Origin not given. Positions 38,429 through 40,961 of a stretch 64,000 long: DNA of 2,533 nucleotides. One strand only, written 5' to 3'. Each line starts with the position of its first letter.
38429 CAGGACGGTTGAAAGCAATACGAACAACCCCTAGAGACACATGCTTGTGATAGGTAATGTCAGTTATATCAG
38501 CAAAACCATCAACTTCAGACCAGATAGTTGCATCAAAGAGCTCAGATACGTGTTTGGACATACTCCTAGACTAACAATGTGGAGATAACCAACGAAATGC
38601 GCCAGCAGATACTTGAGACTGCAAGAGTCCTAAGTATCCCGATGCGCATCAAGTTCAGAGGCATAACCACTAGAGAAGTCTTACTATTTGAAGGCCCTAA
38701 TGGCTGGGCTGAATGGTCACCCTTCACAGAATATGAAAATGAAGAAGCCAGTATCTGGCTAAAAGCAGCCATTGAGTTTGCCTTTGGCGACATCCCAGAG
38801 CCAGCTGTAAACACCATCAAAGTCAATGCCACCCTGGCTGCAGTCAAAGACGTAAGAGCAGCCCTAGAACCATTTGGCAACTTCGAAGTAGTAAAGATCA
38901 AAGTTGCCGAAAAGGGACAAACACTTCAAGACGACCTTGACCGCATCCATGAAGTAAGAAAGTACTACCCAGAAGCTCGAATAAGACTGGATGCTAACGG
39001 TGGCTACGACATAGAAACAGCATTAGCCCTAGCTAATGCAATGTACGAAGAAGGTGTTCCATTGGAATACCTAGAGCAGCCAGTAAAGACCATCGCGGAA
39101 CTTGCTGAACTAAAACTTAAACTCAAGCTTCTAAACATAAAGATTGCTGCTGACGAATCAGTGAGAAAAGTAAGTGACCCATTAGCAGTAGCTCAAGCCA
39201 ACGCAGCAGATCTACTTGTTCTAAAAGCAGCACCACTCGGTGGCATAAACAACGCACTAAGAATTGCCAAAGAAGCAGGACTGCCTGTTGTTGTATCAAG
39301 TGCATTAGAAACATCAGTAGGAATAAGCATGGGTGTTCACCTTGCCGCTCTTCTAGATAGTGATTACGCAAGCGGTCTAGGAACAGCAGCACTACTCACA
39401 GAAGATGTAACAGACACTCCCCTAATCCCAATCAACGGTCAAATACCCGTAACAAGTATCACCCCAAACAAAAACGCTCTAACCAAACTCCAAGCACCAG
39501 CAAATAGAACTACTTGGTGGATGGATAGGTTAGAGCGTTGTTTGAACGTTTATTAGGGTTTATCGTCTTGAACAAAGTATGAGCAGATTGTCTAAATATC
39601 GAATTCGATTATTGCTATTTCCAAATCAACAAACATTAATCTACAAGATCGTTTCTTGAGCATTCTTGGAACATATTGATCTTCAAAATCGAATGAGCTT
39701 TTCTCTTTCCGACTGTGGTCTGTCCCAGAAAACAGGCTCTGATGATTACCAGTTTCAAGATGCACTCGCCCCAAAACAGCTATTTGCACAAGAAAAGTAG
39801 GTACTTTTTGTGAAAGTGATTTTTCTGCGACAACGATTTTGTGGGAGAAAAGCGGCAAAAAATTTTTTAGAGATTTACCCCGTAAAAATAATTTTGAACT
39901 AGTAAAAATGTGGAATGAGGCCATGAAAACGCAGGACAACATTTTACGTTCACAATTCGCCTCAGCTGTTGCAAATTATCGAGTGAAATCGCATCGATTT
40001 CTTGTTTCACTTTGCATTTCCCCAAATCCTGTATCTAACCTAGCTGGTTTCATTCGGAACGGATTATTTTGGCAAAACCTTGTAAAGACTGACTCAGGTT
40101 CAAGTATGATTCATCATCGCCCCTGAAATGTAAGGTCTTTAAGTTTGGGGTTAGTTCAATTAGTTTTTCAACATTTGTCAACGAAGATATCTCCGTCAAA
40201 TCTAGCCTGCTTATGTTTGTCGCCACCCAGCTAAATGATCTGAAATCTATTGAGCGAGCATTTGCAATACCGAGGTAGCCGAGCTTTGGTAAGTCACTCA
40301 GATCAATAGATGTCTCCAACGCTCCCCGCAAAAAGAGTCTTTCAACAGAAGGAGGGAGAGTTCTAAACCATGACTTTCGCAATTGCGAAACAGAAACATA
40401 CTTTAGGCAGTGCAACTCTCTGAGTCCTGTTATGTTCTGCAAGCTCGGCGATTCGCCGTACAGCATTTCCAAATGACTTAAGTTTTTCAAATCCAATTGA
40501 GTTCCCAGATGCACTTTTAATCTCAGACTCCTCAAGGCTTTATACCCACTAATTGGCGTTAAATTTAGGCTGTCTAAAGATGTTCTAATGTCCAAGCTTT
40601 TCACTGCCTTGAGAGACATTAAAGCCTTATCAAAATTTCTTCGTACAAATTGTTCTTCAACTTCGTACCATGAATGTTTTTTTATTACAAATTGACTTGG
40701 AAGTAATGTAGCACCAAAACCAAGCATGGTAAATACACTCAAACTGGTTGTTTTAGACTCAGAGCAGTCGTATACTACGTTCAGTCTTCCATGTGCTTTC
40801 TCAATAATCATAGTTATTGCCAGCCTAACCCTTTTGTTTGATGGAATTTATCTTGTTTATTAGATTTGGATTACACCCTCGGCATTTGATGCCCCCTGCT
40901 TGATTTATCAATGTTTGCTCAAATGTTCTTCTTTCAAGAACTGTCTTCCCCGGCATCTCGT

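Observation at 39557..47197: Accessory island splitting menC | ccsA: a Sec-dependent DNRLRE-RHS polymorphic toxin with an immunity candidate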

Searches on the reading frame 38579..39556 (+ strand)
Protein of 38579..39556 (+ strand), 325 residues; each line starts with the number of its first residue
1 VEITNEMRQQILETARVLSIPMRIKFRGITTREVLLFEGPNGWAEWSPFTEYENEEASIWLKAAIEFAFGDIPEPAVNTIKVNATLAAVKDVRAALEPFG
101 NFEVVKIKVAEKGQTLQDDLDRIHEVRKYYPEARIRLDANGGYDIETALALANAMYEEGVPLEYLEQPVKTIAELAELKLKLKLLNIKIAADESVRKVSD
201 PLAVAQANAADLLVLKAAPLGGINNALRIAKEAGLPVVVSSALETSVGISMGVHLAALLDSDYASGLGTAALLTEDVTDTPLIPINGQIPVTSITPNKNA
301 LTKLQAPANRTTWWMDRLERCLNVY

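Call 4: search_protein_families(library=pfam, proteins=[window:38579-39556:+], max_evalue=0.01)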
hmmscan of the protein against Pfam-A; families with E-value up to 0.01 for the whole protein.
window:38579-39556:+ (325 aa): 4 families
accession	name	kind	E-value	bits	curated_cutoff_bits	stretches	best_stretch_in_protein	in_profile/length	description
PF13378.12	MR_MLE_C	-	3e-30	106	29.4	1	92-292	6-206/219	Enolase C-terminal domain-like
PF18374.6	Enolase_like_N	-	1e-26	92.5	25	1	17-68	1-52/52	Enolase N-terminal domain-like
PF07476.17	MAAL_C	-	6.5e-06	25.9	27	1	169-256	120-213/249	Methylaspartate ammonia-lyase C-terminus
PF25215.1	HVO_B0008_C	-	0.00067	19.9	27.4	0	109-127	20-38/51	HVO_B0008 C-terminal domain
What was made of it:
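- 38579..39556 (+): menC (o-succinylbenzoate synthase family), right boundary of the slot. PF13378 E=3e-30 and PF18374 E=1e-26 (call 4).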

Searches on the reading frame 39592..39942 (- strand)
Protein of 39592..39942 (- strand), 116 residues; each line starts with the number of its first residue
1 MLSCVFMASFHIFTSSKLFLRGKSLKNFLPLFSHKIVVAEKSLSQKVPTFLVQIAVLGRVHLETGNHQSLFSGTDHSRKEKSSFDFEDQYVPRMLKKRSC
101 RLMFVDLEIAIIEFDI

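Call 4: search_protein_families(library=pfam, proteins=[window:39592-39942:-], max_evalue=0.01)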
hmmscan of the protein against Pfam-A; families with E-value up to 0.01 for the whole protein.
window:39592-39942:- (116 aa): 0 families

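Call 6: search_protein_families(library=ncbifam, proteins=[window:39592-39942:-], max_evalue=0.1)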
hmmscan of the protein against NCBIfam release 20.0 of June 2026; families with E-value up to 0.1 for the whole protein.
window:39592-39942:- (116 aa): 0 families

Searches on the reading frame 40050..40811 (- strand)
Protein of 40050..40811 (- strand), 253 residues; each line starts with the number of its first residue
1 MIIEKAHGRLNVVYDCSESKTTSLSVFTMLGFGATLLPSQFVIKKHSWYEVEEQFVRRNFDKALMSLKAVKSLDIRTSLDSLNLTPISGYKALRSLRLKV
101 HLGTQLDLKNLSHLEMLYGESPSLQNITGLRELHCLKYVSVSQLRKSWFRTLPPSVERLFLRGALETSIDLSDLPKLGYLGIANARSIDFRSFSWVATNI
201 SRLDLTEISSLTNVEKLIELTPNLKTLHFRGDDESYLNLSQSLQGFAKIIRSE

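Call 4: search_protein_families(library=pfam, proteins=[window:40050-40811:-], max_evalue=0.01)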
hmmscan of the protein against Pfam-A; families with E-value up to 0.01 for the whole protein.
window:40050-40811:- (253 aa): 0 families

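Call 6: search_protein_families(library=ncbifam, proteins=[window:40050-40811:-], max_evalue=0.1)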
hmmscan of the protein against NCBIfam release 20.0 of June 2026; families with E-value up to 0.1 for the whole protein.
window:40050-40811:- (253 aa): 2 families
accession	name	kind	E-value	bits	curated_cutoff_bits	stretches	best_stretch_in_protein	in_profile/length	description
TIGR04141.1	TIGR04141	subfamily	0.0003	19.4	35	1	8-58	296-346/516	TIGR04141 family sporadically distributed protein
NF033188.1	internalin_H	exception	0.011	14.4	1050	0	65-145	117-197/548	InlH/InlC2 family class 1 internalin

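Call 19: search_protein_families(library=pfam, proteins=[window:40050-40811:-], max_evalue=10)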
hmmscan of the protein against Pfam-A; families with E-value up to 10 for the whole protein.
window:40050-40811:- (253 aa): 2 families
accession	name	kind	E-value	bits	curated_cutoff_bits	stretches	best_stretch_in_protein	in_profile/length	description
PF23952.1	LRR_EndoS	-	0.019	15.6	27.9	1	66-143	43-115/116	Endo-beta-N-acetylglucosaminidase EndoS LRR domain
PF19614.4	DUF6119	-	0.03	13.4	27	1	8-67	303-362/524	Family of unknown function (DUF6119)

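Call 24: find_encoding_contigs(protein=window:40050-40811:-, flank=10000, max_places=10)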
Protein window:40050-40811:- (253 aa): 7 contigs read that carry it; 4 places shown.
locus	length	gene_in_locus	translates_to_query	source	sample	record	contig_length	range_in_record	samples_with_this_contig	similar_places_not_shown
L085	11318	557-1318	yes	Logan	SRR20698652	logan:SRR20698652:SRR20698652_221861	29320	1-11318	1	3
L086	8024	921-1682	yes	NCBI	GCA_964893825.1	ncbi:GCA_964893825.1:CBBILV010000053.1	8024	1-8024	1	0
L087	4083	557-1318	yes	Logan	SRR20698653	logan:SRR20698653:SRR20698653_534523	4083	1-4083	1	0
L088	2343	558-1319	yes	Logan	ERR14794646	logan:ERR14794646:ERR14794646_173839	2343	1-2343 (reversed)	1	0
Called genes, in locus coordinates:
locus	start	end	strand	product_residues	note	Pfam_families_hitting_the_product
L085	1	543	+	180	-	?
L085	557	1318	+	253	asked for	-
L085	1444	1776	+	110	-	-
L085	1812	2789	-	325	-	PF18374:Enolase_like_N, PF13378:MR_MLE_C, PF07476:MAAL_C (weak)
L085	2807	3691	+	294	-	PF00378:ECH_1, PF16113:ECH_2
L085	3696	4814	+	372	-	PF00501:AMP-binding, PF13193:AMP-binding_C (weak)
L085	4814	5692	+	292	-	PF01040:UbiA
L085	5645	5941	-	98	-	PF14012:DUF4229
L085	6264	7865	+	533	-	PF02776:TPP_enzyme_N, PF02775:TPP_enzyme_C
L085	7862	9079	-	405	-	PF00425:Chorismate_bind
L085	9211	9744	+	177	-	-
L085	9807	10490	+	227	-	PF01209:Ubie_methyltran, PF13489:Methyltransf_23, PF13649:Methyltransf_25, PF13847:Methyltransf_31, PF08241:Methyltransf_11, PF08242:Methyltransf_12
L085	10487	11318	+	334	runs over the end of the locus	PF00348:polyprenyl_synt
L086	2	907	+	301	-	?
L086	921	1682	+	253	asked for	-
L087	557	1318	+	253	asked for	-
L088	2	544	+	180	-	?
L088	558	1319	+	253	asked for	-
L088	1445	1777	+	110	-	-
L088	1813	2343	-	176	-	?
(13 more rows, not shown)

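Call 30: find_homologous_proteins(query=window:40050-40811:-)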
Query window:40050-40811:- (253 aa): 8 proteins with E <= 0.001 among 609 candidates.
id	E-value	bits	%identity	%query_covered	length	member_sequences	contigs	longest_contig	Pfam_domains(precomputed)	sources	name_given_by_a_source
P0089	9.4e-136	469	87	100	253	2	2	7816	-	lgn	-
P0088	7.2e-132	456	100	84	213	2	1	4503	-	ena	-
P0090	6.2e-123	427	78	99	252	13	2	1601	-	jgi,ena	jgi:hypothetical protein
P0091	5.6e-97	342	64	100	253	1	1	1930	-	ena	-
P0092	1.1e-68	249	52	97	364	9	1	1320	-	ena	-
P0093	1.3e-66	243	50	95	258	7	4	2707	-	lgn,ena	-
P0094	3.0e-64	235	49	96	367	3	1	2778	-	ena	-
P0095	1.5e-47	180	62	55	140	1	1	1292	-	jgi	jgi:Leucine-rich repeat (LRR) protein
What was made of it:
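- On Imm-LRR immunity proteins: One homologue is named an LRR protein by JGI (call 30).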

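Call 41: predict_structure(alignment_id=A1)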
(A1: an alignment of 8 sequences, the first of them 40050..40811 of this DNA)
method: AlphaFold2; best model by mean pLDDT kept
length: 253 residues; sequences in the alignment: 8
mean_pLDDT: 79.2   pTM: 0.75
mean pLDDT of the five models: 79.2, 78.7, 78.5, 78.3, 75.1
residues with pLDDT >= 90: 147; 70-90: 52; 50-70: 4; < 50: 50
segments of 3 or more residues with pLDDT < 50: 1-50
pLDDT, mean of each block of 10 residues (from residue 1): 26 29 26 29 39 72 81 82 89 90 92 94 89 97 92 97 92 97 94 96 94 96 97 93 96 81
secondary structure, 60 per line:
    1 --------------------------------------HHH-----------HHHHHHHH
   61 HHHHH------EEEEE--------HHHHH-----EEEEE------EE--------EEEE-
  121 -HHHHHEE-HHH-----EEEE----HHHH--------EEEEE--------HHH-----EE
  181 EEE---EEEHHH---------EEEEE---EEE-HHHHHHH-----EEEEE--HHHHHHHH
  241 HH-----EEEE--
elements in order: H53-65 E72-76 H85-89 E95-99 E116-119 H122-126 E138-141 H146-149 E158-162 E179-183 E187-189 E202-206 E210-212 H214-220 E226-230 H233-242 E248-251
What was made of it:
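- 40050..40811 (-): Immunity candidate, 253-aa LRR protein. It starts 13 nt after the toxin stop codon. AF2 pLDDT 79 overall, rising from 72 to 97 over residues 51-253 (>=80 from about residue 60) (call 41).
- On Imm-LRR immunity proteins: In the AF2 model, block-mean pLDDT over residues 51-253 rises from 72 to 97 (call 41).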

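Call 48: fold_search(model_id=the predicted structure, library=pdb)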
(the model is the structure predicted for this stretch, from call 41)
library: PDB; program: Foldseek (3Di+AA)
matches with E <= 10: 662; with E <= 0.001: 32
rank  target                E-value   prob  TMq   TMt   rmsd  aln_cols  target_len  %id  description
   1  8h64_C                3.2e-05  1.00  0.38  0.24   6.9       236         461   17  Crystal structure of Internalin A from Listeria monocytogenes with nanobody VHH24 bound (released 2023-10-04)
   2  8h64_G                3.2e-05  1.00  0.36  0.23   7.2       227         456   18  Crystal structure of Internalin A from Listeria monocytogenes with nanobody VHH24 bound (released 2023-10-04)
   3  4u06                  5.7e-05  1.00  0.40  0.31   7.6       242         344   18  Structure of Leptospira interrogans LRR protein LIC10831 (released 2015-06-03)
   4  1o6v_A                7.0e-05  1.00  0.47  0.28   5.5       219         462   18  Internalin (INLA, Listeria monocytogenes) - functional domain, uncomplexed (released 2002-12-23)
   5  4j4l_A                8.2e-05  1.00  0.48  0.47   5.3       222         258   15  Modular evolution and design of the protein binding interface (released 2014-02-12)
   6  2wqu_C                8.2e-05  1.00  0.40  0.39   5.3       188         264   20  Internalin domain of Listeria monocytogenes InlB: triclinic crystal form (released 2009-11-10)
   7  8h64_A                1.1e-04  1.00  0.37  0.23   7.4       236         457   17  Crystal structure of Internalin A from Listeria monocytogenes with nanobody VHH24 bound (released 2023-10-04)
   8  2omy_A                1.4e-04  1.00  0.31  0.20   8.6       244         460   18  Crystal structure of InlA S192N/hEC1 complex (released 2007-06-05)
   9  5o0o_A                1.5e-04  1.00  0.48  0.40   5.8       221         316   20  Deglycosylated Nogo Receptor with native disulfide structure 5 (released 2017-10-18)
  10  1ozn_A                1.6e-04  1.00  0.40  0.37   7.1       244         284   18  1.5A Crystal Structure of the Nogo Receptor Ligand Binding Domain Reveals a Convergent Recognition Scaffold Mediating  (released 2003-05-20)
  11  2omv_A                1.6e-04  1.00  0.37  0.23   7.4       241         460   17  Crystal structure of InlA S192N Y369S/hEC1 complex (released 2007-06-05)
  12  8zw9_A                1.9e-04  1.00  0.35  0.24   7.8       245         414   14  RPS4-TIR induced At EDS1-PAD4-ADR1 heterotrimer (released 2024-11-06)
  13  5o0k_B                2.1e-04  1.00  0.47  0.42   5.8       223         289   20  Deglycosylated Nogo Receptor with native disulfide structure (released 2017-10-18)
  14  2uzx_A                2.2e-04  1.00  0.44  0.40   5.2       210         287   18  Structure of the human receptor tyrosine kinase Met in complex with the Listeria monocytogenes invasion protein InlB:  (released 2007-08-07)
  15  4aw4_B                2.6e-04  1.00  0.45  0.38   4.6       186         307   22  Engineered variant of Listeria monocytogenes InlB internalin domain with an additional leucine rich repeat inserted (released 2012-08-15)
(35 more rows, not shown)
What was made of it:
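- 40050..40811 (-): All top Foldseek hits are LRR proteins: InlA, InlB, LIC10831, Nogo receptor, E=3e-5 to 1e-3 (call 48).
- On Imm-LRR immunity proteins: All 32 Foldseek PDB matches with E<=0.001 are LRR proteins, or complexes containing one (call 48).
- Checked: (v) The downstream repeat protein has an LRR fold (calls 41, 48).
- LRR fold of the downstream protein (calls 41, 48). LRR proteins are often extracellular binders (call 48).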
